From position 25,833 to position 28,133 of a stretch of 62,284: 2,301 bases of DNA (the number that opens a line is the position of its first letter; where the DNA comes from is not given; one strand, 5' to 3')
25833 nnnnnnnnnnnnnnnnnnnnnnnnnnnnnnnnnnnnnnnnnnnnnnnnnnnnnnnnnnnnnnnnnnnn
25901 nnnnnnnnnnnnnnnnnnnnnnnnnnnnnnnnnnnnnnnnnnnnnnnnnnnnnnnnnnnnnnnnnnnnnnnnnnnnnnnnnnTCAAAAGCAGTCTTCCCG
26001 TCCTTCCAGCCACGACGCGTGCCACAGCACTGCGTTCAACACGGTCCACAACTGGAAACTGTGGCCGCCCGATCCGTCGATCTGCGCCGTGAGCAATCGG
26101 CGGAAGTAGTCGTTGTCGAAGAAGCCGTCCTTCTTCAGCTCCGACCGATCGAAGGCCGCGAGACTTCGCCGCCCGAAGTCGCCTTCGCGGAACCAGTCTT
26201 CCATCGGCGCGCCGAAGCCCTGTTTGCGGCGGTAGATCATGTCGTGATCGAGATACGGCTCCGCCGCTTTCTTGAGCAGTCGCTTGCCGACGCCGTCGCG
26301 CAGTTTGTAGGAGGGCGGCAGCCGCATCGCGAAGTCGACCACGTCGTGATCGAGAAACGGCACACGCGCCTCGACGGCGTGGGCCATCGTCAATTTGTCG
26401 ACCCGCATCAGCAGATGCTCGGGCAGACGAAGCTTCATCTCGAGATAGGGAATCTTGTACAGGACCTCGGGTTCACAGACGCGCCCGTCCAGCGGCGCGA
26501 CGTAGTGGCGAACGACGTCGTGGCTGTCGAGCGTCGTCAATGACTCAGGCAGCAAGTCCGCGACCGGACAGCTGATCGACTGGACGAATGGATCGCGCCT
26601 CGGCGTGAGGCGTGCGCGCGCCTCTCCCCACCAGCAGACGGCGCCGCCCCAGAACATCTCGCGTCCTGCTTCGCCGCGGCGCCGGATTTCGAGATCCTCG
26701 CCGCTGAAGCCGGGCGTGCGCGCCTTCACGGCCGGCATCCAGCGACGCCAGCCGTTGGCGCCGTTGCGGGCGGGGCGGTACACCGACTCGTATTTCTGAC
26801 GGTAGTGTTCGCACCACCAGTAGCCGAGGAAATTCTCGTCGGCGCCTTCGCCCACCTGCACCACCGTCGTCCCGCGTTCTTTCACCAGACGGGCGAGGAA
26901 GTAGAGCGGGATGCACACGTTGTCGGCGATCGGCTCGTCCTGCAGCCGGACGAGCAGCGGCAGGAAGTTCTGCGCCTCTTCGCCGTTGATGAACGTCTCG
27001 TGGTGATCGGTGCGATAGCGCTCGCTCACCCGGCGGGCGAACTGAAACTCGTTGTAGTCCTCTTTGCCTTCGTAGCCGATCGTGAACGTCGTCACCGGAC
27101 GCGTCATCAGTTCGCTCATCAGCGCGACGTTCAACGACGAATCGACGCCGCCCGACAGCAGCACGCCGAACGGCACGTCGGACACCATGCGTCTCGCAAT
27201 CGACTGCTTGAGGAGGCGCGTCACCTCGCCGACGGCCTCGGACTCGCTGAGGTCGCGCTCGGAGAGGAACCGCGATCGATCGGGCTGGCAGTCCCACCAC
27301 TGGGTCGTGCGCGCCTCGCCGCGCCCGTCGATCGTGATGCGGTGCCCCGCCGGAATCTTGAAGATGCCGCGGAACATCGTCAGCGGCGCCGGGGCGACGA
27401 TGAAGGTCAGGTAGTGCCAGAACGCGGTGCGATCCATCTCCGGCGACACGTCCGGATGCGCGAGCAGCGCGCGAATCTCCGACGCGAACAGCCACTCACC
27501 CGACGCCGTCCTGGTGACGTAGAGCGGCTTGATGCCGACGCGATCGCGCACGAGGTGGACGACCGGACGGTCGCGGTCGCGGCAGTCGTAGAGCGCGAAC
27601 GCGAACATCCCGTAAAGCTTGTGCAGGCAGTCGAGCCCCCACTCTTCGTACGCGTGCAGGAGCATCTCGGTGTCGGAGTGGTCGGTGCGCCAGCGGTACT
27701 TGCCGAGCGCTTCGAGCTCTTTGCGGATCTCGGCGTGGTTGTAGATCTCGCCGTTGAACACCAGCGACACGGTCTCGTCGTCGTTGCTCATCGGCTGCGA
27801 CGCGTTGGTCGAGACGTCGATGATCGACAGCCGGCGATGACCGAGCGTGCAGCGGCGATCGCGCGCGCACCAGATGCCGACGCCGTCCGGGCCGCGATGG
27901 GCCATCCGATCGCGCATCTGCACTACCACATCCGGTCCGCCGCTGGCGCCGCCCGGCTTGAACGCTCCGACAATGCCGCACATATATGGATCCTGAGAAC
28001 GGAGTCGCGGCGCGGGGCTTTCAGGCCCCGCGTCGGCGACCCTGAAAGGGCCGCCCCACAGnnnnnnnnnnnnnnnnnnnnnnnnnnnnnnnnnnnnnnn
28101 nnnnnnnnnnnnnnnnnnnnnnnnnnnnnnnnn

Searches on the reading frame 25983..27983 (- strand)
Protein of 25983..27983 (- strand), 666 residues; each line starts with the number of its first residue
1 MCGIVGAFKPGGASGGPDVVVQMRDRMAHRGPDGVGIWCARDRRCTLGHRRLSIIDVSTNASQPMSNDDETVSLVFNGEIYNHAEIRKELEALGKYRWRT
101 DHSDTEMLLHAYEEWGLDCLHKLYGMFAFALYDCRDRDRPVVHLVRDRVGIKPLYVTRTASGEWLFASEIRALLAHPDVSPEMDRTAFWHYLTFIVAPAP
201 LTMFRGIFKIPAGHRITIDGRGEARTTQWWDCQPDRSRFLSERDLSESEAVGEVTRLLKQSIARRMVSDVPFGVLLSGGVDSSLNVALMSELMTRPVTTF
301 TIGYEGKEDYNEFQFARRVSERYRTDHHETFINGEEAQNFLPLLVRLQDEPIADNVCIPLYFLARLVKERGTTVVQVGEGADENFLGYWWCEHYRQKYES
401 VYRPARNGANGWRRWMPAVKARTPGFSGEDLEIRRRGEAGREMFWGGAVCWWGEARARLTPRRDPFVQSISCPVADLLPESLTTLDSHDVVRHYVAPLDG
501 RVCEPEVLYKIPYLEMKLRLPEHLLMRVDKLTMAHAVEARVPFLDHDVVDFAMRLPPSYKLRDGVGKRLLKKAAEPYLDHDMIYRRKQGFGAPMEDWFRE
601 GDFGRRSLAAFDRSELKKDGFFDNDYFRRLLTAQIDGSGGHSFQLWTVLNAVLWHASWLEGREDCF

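Call 5: search_protein_families(library=pfam, proteins=[window:25983-27983:-], max_evalue=0.01)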
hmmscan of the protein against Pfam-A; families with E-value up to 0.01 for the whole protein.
window:25983-27983:- (666 aa): 4 families
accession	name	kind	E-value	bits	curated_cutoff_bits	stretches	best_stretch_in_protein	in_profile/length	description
PF00733.27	Asn_synthase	-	1.3e-89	301.7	21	1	253-655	1-353/354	Asparagine synthase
PF13537.11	GATase_7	-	5.2e-41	140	25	1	49-175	1-123/123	Glutamine amidotransferase domain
PF13522.11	GATase_6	-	9.5e-41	139.3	27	1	32-169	1-130/130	Glutamine amidotransferase domain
PF06508.19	QueC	-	0.0053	16.7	22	1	274-329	4-57/210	Queuosine biosynthesis protein QueC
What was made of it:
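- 25983..27983 (-): AsnB1: 666-aa glutamine-dependent amidotransferase of the asparagine-synthase family, the third conserved member of the triad. Pfam Asn_synthase plus GATase_7 (call 5).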

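Call 30: search_protein_families(library=ncbifam, proteins=[window:25983-27983:-], max_evalue=0.001)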
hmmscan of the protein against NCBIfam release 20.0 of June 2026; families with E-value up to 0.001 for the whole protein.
window:25983-27983:- (666 aa): 9 families
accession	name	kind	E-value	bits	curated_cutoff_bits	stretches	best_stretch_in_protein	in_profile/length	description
TIGR03108.1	eps_aminotran_1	hypoth_equivalog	3.4e-145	485.2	816.9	2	1-390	1-376/628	XrtA/PEP-CTERM system amidotransferase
TIGR01536.1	asn_synth_AEB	equivalog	2.7e-138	462.2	267.1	1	2-590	1-517/517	asparagine synthase (glutamine-hydrolyzing)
TIGR03104.1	trio_amidotrans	equivalog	5.4e-129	431.1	570.1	2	1-394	1-386/589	N-acetylglutaminylglutamine amidotransferase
NF006949.0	PRK09431.1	equivalog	7.2e-91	305.4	499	3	1-176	1-168/554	asparagine synthase B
NF033535.1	lass_lactam_cya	exception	8.3e-65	219.6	525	2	1-382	1-373/668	lasso peptide isopeptide bond-forming cyclase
NF033561.1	macrolact_Ik_Al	subfamily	1.8e-26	92.9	300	2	140-354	92-298/561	albusnodin/ikarugamycin family macrolactam cyclase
TIGR01134.1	purF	equivalog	1.7e-08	34.3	350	1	45-174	66-200/432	amidophosphoribosyltransferase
NF001484.0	PRK00331.1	subfamily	7.3e-08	31.2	381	1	57-178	80-203/601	isomerizing glutamine--fructose-6-phosphate transaminase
TIGR01135.1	glmS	equivalog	2e-06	26.6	418.05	1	58-176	80-200/607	glutamine--fructose-6-phosphate transaminase (isomerizing)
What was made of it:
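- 25983..27983 (-): NCBIfam nearest model is the XrtA/PEP-CTERM amidotransferase, below its cut-off (call 30).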
